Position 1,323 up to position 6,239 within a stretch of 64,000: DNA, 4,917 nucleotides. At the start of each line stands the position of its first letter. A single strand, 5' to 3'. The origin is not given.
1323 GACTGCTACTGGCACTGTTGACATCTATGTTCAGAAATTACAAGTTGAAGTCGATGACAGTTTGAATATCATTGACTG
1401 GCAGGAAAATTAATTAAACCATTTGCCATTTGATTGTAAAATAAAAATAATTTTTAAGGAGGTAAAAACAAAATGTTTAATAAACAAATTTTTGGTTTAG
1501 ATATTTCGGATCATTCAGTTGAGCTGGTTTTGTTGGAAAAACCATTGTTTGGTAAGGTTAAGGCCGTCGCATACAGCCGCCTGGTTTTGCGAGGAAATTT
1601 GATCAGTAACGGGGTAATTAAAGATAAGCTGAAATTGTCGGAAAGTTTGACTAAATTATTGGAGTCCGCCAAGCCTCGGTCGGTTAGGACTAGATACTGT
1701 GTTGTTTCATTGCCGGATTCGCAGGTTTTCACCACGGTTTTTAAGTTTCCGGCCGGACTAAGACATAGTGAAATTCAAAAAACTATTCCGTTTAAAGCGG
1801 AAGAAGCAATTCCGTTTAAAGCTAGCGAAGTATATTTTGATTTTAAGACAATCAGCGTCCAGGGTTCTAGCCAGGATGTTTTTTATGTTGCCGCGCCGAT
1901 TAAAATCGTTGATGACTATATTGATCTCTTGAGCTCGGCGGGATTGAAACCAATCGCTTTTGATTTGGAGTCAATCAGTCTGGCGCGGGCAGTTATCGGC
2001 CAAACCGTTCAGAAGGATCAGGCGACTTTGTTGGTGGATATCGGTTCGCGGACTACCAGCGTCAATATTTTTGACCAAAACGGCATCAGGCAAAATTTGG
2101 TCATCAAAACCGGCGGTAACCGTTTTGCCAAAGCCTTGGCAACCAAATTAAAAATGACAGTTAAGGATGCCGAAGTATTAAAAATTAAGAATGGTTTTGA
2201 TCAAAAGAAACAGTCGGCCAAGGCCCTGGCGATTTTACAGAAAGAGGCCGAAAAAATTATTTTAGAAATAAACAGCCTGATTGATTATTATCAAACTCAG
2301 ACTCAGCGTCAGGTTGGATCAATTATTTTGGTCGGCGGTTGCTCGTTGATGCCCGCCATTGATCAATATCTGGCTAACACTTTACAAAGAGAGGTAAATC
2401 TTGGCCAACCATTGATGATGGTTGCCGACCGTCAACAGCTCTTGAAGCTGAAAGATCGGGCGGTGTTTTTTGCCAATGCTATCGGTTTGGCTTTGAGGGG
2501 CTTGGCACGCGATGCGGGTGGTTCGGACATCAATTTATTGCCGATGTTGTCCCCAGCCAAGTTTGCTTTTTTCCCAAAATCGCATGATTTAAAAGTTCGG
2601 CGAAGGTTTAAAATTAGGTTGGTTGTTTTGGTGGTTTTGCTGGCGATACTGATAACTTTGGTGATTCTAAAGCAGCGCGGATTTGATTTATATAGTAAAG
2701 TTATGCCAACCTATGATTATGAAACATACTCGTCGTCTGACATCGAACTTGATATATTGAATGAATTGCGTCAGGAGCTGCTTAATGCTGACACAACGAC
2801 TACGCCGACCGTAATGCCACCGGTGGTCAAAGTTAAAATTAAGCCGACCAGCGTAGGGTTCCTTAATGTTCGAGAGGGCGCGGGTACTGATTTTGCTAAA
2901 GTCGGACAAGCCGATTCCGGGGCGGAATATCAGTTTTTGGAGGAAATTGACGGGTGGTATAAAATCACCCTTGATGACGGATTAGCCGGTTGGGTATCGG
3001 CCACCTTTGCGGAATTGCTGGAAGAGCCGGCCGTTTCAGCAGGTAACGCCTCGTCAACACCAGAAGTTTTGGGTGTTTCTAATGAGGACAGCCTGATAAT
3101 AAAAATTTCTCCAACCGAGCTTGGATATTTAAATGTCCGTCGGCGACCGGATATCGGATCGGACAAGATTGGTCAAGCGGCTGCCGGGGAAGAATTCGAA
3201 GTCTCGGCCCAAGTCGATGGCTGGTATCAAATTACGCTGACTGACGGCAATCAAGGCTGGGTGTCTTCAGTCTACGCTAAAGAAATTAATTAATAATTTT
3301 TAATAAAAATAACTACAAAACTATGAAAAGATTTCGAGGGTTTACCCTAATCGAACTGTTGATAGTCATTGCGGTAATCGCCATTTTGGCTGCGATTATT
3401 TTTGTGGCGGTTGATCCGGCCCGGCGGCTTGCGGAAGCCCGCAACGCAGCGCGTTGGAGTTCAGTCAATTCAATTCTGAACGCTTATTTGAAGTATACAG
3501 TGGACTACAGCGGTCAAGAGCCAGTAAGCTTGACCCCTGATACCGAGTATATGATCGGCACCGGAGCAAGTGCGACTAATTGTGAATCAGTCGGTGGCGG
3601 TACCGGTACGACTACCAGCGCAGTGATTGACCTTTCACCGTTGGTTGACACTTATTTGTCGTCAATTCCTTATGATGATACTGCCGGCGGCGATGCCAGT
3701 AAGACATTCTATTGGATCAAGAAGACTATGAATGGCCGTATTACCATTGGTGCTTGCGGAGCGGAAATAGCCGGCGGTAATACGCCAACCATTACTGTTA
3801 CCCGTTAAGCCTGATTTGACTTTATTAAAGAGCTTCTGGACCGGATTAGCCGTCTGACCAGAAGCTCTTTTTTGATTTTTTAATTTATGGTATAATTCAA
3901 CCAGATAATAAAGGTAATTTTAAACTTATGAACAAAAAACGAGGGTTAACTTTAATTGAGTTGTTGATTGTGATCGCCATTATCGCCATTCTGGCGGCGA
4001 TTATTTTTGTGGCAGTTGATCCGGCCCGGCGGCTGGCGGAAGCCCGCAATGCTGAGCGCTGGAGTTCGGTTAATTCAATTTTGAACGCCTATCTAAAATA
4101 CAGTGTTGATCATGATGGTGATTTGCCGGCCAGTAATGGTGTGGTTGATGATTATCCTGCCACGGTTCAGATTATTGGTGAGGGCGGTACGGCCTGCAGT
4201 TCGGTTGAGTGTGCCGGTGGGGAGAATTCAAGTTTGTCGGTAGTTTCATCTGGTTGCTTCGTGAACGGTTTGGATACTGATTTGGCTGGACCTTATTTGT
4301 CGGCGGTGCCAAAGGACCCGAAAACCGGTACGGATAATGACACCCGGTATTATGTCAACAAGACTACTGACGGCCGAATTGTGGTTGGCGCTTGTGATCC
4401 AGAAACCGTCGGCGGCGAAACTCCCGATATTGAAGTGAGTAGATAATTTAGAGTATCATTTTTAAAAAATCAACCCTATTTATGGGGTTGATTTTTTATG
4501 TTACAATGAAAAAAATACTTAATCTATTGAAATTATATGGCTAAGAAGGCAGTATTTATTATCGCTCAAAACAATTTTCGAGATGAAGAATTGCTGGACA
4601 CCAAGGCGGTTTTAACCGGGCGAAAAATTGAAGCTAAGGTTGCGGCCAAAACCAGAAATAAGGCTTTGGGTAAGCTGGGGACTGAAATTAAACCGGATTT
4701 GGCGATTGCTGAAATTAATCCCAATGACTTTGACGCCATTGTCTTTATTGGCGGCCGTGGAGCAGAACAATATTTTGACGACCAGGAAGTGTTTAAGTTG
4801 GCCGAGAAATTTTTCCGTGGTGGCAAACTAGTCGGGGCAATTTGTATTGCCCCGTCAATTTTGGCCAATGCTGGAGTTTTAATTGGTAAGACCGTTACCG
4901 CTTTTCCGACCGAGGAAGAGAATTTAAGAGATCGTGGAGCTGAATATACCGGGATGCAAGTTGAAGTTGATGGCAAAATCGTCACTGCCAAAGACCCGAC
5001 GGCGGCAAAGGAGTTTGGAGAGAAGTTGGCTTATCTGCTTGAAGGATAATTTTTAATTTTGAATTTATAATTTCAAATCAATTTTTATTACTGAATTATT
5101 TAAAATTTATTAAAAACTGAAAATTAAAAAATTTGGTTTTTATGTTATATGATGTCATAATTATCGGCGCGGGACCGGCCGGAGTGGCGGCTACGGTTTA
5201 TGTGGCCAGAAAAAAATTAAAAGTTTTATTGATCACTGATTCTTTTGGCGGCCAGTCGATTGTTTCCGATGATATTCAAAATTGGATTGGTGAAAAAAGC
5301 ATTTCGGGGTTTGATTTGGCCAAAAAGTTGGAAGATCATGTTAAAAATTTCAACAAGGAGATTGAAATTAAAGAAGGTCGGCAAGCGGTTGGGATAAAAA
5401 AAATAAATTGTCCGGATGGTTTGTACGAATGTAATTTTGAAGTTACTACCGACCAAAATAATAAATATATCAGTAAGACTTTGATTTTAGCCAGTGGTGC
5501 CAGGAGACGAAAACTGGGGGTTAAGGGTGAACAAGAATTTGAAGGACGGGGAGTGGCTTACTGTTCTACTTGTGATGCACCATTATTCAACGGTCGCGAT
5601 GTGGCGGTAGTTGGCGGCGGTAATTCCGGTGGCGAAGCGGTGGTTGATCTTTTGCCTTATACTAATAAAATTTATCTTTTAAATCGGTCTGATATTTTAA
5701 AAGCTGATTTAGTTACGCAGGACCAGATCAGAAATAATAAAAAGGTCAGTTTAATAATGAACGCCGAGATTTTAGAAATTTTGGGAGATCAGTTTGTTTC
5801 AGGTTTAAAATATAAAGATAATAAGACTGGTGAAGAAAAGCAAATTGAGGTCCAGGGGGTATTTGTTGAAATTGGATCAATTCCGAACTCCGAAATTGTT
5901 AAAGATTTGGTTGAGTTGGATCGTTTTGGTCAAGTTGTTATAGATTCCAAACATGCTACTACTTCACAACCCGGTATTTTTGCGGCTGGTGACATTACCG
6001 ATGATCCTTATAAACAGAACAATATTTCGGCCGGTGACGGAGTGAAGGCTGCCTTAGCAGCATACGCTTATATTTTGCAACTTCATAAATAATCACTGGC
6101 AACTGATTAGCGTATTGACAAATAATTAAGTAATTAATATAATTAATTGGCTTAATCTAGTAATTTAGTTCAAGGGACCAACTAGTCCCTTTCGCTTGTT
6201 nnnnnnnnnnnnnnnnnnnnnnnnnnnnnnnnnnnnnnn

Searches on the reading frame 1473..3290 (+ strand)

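Call 56: search_protein_families(library=pfam, proteins=[window:1473-3290:+], max_evalue=0.00001)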
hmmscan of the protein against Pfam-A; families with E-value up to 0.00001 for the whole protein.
window:1473-3290:+ (606 aa): 6 families
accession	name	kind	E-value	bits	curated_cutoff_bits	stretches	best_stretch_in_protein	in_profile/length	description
PF11104.14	PilM_2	-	1e-43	150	27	1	8-343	1-339/340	Type IV pilus assembly protein PilM;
PF08239.17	SH3_3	-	3.5e-27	94.8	27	2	463-511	2-51/54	Bacterial SH3 domain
PF14450.12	FtsA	-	9.1e-14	52.3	31.8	1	187-314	2-113/127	Cell division protein FtsA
PF18348.7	SH3_16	-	1.9e-11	44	25.8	1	555-599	1-46/49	Bacterial dipeptidyl-peptidase Sh3 domain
PF06347.19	SH3_4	-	6.9e-09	35.8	24.1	0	552-599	4-51/56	Bacterial SH3 domain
PF06723.19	MreB_Mbl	-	2.4e-08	33.6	27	0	175-250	137-218/327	MreB/Mbl protein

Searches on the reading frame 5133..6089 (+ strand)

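Call 56: search_protein_families(library=pfam, proteins=[window:5133-6089:+], max_evalue=0.00001)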
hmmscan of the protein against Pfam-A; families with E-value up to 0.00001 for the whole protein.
window:5133-6089:+ (319 aa): 7 families
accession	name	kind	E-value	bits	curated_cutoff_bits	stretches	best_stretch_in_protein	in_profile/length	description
PF07992.20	Pyr_redox_2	-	3e-43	148.8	26.1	1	6-294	1-278/291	Pyridine nucleotide-disulphide oxidoreductase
PF13738.12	Pyr_redox_3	-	3.7e-20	72.8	30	1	100-286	112-305/305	Pyridine nucleotide-disulphide oxidoreductase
PF12831.13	FAD_oxidored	-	2.5e-07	30.8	27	1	7-58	1-58/416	FAD dependent oxidoreductase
PF01946.23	Thi4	-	4.5e-07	29.8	26.2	0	3-40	15-55/235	Thi4 family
PF00070.33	Pyr_redox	-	9.9e-07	29.6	22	0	157-228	2-80/82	Pyridine nucleotide-disulphide oxidoreductase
PF03486.20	HI0933_like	-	1.2e-06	28.7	50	0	7-35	2-30/244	HI0933-like protein Rossmann domain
PF01134.28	GIDA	-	1.2e-06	28.3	22.1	0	7-37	1-31/391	Glucose inhibited division protein A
